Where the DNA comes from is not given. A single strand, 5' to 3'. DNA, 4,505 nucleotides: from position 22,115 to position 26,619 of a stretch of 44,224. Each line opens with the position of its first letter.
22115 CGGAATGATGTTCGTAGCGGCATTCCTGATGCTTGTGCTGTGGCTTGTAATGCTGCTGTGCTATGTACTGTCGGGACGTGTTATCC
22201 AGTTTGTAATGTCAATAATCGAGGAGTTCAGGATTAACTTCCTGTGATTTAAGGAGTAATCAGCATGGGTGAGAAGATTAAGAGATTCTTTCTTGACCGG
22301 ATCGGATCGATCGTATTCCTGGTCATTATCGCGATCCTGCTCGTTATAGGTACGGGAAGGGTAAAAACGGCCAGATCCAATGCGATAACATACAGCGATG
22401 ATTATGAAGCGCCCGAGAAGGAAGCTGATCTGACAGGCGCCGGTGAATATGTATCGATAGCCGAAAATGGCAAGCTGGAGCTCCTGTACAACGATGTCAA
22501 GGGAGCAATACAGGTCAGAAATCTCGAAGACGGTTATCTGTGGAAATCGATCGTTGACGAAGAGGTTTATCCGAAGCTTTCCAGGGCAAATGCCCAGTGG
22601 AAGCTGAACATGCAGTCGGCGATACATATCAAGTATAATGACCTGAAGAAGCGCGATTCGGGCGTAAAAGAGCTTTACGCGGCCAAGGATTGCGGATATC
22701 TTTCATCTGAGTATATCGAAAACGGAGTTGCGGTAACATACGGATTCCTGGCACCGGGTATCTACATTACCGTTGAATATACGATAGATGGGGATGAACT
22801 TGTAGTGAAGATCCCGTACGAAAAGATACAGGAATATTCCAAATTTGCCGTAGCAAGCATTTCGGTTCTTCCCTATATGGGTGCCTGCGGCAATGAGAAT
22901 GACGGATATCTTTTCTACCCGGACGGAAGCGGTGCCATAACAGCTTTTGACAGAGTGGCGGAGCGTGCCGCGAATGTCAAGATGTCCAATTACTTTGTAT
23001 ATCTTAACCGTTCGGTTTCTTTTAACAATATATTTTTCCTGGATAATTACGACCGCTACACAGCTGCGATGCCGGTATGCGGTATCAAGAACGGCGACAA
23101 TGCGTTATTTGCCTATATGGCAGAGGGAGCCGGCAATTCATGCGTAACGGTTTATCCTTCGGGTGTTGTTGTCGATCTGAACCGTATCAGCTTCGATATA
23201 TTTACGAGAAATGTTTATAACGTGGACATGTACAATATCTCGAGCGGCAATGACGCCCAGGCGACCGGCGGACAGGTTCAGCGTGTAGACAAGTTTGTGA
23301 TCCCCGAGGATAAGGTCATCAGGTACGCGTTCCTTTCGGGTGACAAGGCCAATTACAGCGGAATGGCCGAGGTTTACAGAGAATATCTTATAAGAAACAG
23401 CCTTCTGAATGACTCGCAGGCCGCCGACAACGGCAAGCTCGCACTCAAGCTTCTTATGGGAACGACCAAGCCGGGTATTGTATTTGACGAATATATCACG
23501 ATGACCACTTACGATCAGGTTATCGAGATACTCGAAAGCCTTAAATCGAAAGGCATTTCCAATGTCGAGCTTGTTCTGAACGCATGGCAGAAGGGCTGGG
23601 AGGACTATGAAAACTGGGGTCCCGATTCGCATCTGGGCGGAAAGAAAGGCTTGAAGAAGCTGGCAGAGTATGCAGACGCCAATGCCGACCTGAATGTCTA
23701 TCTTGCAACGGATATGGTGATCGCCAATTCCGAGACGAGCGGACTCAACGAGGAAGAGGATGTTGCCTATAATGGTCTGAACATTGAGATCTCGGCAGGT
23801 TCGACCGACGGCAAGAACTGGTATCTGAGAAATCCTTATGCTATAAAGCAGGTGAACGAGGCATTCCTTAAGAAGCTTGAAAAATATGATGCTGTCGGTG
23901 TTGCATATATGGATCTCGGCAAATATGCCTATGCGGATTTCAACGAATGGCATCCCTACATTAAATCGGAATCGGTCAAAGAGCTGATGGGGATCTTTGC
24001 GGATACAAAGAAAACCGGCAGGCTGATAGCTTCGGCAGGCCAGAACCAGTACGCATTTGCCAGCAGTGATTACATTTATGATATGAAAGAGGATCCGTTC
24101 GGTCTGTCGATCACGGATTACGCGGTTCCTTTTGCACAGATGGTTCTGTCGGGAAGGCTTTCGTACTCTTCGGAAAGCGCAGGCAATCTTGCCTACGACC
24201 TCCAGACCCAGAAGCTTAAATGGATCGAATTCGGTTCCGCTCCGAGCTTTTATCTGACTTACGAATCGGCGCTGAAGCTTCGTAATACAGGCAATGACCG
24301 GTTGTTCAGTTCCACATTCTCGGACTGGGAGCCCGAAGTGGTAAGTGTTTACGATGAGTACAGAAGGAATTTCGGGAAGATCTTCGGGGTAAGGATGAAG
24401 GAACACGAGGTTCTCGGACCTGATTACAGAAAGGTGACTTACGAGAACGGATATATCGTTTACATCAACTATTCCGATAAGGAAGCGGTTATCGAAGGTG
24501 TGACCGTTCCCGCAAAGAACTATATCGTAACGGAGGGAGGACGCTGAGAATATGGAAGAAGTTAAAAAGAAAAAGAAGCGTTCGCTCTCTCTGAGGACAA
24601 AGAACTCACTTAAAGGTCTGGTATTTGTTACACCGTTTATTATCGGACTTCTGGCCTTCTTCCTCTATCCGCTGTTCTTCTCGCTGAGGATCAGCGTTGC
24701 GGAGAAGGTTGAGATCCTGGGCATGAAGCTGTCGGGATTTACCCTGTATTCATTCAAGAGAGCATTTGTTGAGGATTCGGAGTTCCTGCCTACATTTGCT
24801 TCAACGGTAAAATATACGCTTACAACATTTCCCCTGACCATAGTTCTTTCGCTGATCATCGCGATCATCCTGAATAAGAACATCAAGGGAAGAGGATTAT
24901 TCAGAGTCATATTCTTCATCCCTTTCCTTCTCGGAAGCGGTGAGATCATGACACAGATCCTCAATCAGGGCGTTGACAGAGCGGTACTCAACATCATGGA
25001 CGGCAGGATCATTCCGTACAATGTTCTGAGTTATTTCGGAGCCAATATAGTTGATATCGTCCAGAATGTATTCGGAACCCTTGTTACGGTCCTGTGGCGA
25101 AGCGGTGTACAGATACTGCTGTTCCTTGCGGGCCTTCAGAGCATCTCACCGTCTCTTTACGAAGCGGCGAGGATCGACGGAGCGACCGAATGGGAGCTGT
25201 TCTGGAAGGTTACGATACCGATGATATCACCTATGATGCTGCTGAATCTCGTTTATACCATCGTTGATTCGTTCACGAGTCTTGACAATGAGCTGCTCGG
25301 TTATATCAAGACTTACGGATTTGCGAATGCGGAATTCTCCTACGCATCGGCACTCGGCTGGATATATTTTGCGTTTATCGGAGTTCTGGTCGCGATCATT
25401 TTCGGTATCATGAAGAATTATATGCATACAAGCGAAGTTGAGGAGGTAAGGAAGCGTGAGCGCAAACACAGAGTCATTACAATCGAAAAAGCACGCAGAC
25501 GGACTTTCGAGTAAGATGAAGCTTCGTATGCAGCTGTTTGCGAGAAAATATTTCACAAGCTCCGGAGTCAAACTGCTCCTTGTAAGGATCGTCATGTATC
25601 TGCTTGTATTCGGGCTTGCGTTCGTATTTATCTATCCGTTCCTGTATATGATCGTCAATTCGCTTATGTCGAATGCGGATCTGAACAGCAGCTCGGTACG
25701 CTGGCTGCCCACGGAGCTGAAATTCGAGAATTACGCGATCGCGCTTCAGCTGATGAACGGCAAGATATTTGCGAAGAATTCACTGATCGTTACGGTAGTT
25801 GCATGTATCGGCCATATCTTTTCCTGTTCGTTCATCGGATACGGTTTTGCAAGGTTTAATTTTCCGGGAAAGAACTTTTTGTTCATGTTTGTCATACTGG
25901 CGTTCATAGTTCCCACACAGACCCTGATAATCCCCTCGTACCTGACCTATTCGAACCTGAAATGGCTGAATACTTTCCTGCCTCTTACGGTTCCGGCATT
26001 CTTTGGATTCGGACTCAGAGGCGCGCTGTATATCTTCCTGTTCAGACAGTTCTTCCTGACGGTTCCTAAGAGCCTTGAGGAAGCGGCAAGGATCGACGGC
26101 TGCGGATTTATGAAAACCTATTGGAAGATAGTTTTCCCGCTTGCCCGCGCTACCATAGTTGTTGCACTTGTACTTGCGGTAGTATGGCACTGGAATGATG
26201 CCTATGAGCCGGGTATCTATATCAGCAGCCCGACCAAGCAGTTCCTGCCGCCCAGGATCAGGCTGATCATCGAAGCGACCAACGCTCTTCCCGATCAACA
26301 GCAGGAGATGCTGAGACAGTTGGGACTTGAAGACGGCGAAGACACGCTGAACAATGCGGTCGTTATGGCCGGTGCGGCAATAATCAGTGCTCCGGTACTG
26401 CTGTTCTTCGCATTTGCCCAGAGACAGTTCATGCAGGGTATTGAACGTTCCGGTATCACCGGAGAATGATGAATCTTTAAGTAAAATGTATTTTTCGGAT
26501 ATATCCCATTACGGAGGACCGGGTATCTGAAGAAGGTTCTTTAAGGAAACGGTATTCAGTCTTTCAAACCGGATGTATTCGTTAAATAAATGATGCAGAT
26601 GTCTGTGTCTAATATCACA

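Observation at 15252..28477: Two sugar ABC importers wrapped around two uncharacterised surface proteins in one 13-kb operon-like block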

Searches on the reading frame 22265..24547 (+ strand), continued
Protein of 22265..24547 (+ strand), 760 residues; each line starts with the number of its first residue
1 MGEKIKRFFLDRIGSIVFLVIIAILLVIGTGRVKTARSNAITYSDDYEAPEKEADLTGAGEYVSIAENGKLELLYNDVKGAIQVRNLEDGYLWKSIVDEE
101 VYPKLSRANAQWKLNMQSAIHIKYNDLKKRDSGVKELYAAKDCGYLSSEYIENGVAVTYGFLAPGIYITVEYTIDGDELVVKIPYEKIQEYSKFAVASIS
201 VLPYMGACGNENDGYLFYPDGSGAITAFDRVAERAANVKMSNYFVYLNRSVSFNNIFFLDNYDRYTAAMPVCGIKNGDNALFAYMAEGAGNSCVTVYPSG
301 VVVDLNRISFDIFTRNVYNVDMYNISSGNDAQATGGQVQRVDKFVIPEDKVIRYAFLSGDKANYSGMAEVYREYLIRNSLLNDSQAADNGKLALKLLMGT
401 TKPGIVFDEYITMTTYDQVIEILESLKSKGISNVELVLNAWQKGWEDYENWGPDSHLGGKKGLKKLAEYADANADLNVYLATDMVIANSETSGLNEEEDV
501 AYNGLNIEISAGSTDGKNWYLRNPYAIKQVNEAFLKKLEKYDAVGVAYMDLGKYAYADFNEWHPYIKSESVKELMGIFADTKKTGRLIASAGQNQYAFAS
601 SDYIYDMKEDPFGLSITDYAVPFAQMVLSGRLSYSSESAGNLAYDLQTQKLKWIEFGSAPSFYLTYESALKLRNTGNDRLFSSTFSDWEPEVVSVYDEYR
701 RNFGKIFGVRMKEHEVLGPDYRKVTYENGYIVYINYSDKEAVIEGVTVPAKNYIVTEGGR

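Call 95: get_annotated_region(hit=H1, flank=10000)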
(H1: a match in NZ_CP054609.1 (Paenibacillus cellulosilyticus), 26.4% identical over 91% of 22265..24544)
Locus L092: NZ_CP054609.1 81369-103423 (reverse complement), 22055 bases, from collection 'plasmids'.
description: Paenibacillus cellulosilyticus strain KACC 14175 plasmid unnamed1, complete sequence
organism: Paenibacillus cellulosilyticus (NCBI taxid 375489)
taxonomy: Bacteria; Bacillota; Bacilli; Bacillales; Paenibacillaceae; Paenibacillus; Paenibacillus cellulosilyticus
host: -; source: cell culture,soil; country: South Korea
typing (MOB-suite, as given by PLSDB): non-mobilizable
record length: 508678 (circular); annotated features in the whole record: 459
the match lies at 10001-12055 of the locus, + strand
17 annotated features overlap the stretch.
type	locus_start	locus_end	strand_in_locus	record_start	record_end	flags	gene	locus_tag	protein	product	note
CDS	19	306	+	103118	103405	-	-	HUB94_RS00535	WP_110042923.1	stage VI sporulation protein F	-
CDS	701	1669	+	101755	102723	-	-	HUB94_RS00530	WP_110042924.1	aldo/keto reductase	-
CDS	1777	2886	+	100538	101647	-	ugpC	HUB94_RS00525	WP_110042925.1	sn-glycerol-3-phosphate ABC transporter ATP-binding protein UgpC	-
CDS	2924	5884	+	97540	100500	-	-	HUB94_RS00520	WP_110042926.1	extracellular solute-binding protein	-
CDS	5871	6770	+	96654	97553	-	-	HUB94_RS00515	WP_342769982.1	sugar ABC transporter permease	-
CDS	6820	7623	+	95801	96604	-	-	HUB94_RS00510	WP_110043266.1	carbohydrate ABC transporter permease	GO:0008643 - carbohydrate transport [Evidence IEA]; GO:0055085 - transmembrane transport [Evidence IEA]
CDS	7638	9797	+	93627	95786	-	-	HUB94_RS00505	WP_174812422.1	YIP1 family protein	-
CDS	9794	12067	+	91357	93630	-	-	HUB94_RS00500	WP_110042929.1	DUF5696 domain-containing protein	-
CDS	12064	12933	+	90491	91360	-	-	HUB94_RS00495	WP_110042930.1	sugar ABC transporter permease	-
CDS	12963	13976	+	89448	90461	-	-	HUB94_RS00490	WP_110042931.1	carbohydrate ABC transporter permease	GO:0008643 - carbohydrate transport [Evidence IEA]; GO:0055085 - transmembrane transport [Evidence IEA]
CDS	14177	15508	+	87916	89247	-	-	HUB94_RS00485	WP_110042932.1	LLM class flavin-dependent oxidoreductase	-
CDS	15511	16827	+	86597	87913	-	-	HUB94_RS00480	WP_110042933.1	LLM class flavin-dependent oxidoreductase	-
CDS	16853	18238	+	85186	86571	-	-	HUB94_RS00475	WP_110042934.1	extracellular solute-binding protein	-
CDS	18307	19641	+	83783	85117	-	-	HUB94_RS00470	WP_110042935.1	LLM class flavin-dependent oxidoreductase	-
CDS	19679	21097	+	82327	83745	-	-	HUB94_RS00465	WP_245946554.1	extracellular solute-binding protein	-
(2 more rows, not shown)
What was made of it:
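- ugpC lies directly upstream of the cassette in P. cellulosilyticus (call 95).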

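Call 96: get_annotated_region(hit=H2, flank=10000)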
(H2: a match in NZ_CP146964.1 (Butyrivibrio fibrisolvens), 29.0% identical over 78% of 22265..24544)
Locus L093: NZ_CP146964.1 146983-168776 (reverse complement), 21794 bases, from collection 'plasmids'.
description: Butyrivibrio fibrisolvens strain D1 plasmid pNP243, complete sequence
organism: Butyrivibrio fibrisolvens (NCBI taxid 831)
taxonomy: Bacteria; Bacillota; Clostridia; Lachnospirales; Lachnospiraceae; Butyrivibrio; Butyrivibrio fibrisolvens
host: -; source: Bovinae,Bovine rumen; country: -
typing (MOB-suite, as given by PLSDB): non-mobilizable
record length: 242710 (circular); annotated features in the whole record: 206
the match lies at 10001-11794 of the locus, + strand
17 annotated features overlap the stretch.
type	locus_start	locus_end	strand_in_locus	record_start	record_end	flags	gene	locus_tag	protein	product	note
CDS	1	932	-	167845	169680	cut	-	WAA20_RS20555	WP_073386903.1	histidine kinase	GO:0000160 - phosphorelay signal transduction system [Evidence IEA]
CDS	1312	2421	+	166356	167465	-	-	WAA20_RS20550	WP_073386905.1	glycoside hydrolase family 43 protein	-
CDS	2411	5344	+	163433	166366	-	-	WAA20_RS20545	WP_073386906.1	extracellular solute-binding protein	-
CDS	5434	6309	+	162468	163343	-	-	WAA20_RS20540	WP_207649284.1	sugar ABC transporter permease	-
CDS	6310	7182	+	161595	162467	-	-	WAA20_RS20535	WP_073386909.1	carbohydrate ABC transporter permease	GO:0008643 - carbohydrate transport [Evidence IEA]; GO:0055085 - transmembrane transport [Evidence IEA]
CDS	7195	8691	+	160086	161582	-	-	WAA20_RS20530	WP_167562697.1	NHL repeat-containing protein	-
CDS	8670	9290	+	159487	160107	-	-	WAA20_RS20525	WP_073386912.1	YIP1 family protein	-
CDS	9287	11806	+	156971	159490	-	-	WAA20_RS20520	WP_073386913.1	DUF5696 domain-containing protein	-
CDS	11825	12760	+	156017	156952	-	-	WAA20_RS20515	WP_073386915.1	sugar ABC transporter permease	-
CDS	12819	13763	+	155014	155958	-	-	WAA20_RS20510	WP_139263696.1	carbohydrate ABC transporter permease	GO:0008643 - carbohydrate transport [Evidence IEA]; GO:0055085 - transmembrane transport [Evidence IEA]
CDS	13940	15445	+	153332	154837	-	-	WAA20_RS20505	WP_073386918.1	extracellular solute-binding protein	-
CDS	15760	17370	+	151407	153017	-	-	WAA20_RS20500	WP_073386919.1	extracellular solute-binding protein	-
CDS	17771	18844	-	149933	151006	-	-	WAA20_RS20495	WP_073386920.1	J domain-containing protein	-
CDS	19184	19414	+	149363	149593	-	-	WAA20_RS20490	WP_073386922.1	hypothetical protein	-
CDS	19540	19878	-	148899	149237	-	-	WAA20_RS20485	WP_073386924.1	hypothetical protein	-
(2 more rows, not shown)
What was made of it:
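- On Yip1 domain family (PF04893): RefSeq names the orthologues "YIP1 family protein" (calls 95, 96).
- The cassette is carried on accessory replicons in two cultured strains (calls 95, 96).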

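Call 98: search_protein_representatives(alignment_id=A1)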
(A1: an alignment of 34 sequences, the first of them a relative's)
Query: 34 sequences, 757 profile positions. Proteins with E-value up to 0.001 (for the whole library): 5302; up to 1e-10: 4364; up to 1e-30: 3174. The best 150 are listed.
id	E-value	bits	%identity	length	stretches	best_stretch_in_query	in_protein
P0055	0.0e+00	1292.2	-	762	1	1-757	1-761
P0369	0.0e+00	1145.6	-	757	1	1-756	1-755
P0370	0.0e+00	1042.0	-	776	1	2-756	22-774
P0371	2.0e-290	982.0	-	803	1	2-756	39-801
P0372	2.0e-233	793.4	-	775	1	13-756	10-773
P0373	7.5e-232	788.3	-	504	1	1-504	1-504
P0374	3.5e-212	723.2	-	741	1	56-756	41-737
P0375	6.3e-212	722.4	-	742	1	57-756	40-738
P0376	1.2e-209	714.9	-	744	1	51-756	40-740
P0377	5.7e-204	696.1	-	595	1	2-576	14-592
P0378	2.2e-199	680.9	-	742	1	58-753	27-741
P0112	4.0e-195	666.8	-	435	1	322-756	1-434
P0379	4.3e-183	627.0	-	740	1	28-754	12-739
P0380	3.6e-174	597.6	-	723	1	51-756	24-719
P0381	3.5e-170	584.4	-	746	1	40-754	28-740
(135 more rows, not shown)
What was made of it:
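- DUF5696 members outside this context could exist among the roughly 5300 family clusters (call 98).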

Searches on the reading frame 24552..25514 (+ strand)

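Call 6: search_protein_families(library=pfam, proteins=[window:24552-25514:+], max_evalue=0.01)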
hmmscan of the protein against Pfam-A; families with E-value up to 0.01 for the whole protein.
window:24552-25514:+ (320 aa): 1 family
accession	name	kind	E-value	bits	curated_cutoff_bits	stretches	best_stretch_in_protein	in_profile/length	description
PF00528.27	BPD_transp_1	-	7.5e-08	32.7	26.4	1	97-283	34-167/184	Binding-protein-dependent transport system inner membrane component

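Call 13: search_protein_families(library=ncbifam, proteins=[window:24552-25514:+], max_evalue=0.01)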
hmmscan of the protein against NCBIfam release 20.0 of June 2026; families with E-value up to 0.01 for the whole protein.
window:24552-25514:+ (320 aa): 17 families
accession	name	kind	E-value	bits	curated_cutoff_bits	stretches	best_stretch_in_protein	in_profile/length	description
NF007852.0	PRK10561.1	equivalog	1.7e-15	57.6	335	1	21-246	13-236/295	sn-glycerol-3-phosphate ABC transporter permease UgpA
NF008232.0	PRK10999.1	equivalog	9.9e-09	34.4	392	1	77-231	282-435/520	maltose ABC transporter permease MalF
NF040932.1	ABC_arch_GlcU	equivalog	1.6e-07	31.3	340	1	185-247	146-208/272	glucose ABC transporter permease GlcU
TIGR00969.1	3a0106s02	subfamily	2.2e-07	30.6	240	1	73-237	54-208/272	sulfate ABC transporter permease subunit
TIGR03262.1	PhnU2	equivalog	4.6e-06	25.6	593.25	1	30-230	11-191/546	putative 2-aminoethylphosphonate ABC transporter permease subunit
TIGR02141.1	modB_ABC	equivalog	7.3e-06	25.8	182.6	1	194-235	102-143/208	molybdate ABC transporter permease subunit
NF040931.1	ABC_arch_GlcT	equivalog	1.2e-05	25.1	360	1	33-271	8-255/278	glucose ABC transporter permease GlcT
TIGR03416.1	ABC_choXWV_perm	equivalog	2.1e-05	24.2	363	1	170-240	148-218/267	choline ABC transporter permease subunit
TIGR01581.1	Mo_ABC_porter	hypoth_equivalog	2.1e-05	24.1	210.3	1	158-237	88-168/225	ABC transporter permease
NF008231.0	PRK10998.1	equivalog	4.2e-05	23.3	261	1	156-284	141-274/296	maltose ABC transporter permease MalG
NF040733.1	ABC_perm_U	equivalog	0.00018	21.1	295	1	66-237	22-185/251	ABC transporter permease subunit SaoP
NF011624.0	PRK15050.1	equivalog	0.00026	20.2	247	0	191-230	180-219/297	2-aminoethylphosphonate ABC transporter permease subunit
NF007047.0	PRK09500.1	equivalog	0.00041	20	326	0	192-235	148-191/257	spermidine/putrescine ABC transporter permease PotC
NF043074.1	MMSYN1_0196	equivalog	0.00068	19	350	0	23-300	11-272/277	spermidine/putrescine ABC transporter permease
NF008196.0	PRK10952.1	equivalog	0.0022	16.9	439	1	170-237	206-273/356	glycine betaine/L-proline ABC transporter permease ProW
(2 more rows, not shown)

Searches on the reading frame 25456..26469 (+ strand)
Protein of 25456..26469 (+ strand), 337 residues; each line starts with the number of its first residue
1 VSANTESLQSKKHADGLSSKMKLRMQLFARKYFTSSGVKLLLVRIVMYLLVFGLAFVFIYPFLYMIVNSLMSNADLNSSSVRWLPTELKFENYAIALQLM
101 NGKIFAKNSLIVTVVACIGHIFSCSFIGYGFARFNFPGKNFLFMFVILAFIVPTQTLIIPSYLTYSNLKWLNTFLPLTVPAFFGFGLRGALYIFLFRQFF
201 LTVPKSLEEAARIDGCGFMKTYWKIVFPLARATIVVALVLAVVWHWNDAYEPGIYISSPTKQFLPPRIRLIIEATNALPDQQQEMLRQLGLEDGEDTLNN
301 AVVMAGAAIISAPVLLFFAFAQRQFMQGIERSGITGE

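Call 6: search_protein_families(library=pfam, proteins=[window:25456-26469:+], max_evalue=0.01)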
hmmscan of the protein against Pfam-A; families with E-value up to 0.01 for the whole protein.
window:25456-26469:+ (337 aa): 1 family
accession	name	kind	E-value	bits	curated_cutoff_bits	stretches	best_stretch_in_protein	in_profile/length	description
PF00528.27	BPD_transp_1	-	1.6e-17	64.3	26.4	1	126-328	3-181/184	Binding-protein-dependent transport system inner membrane component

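Call 13: search_protein_families(library=ncbifam, proteins=[window:25456-26469:+], max_evalue=0.01)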
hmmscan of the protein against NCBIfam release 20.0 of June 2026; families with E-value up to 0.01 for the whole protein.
window:25456-26469:+ (337 aa): 11 families
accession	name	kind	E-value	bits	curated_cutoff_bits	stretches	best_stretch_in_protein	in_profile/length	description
NF008210.0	PRK10973.1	equivalog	3.1e-23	82.8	297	1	48-259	14-225/281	sn-glycerol-3-phosphate ABC transporter permease UgpE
NF040932.1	ABC_arch_GlcU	equivalog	2.9e-22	79.6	340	1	46-269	4-225/272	glucose ABC transporter permease GlcU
NF008231.0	PRK10998.1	equivalog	3e-11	43.5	261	1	48-243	19-224/296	maltose ABC transporter permease MalG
TIGR01581.1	Mo_ABC_porter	hypoth_equivalog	1.7e-08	34.2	210.3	1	108-241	25-167/225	ABC transporter permease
NF040839.1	tungstate_WtpB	equivalog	2.2e-05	24.2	340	1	107-241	47-189/251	tungstate ABC transporter permease WtpB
NF007852.0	PRK10561.1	equivalog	4e-05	23.6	335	1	192-250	172-231/295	sn-glycerol-3-phosphate ABC transporter permease UgpA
TIGR02141.1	modB_ABC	equivalog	4.9e-05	23.1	182.6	1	109-241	3-144/208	molybdate ABC transporter permease subunit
NF006939.0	PRK09421.1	equivalog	5.3e-05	22.7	262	1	109-242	15-158/230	molybdate ABC transporter permease subunit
NF040931.1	ABC_arch_GlcT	equivalog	9.5e-05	22.2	360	1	191-245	157-211/278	glucose ABC transporter permease GlcT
TIGR02139.1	permease_CysT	equivalog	0.003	17.2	246.1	1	109-241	55-196/265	sulfate ABC transporter permease subunit CysT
TIGR00969.1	3a0106s02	subfamily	0.0059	16.1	240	0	110-242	67-208/272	sulfate ABC transporter permease subunit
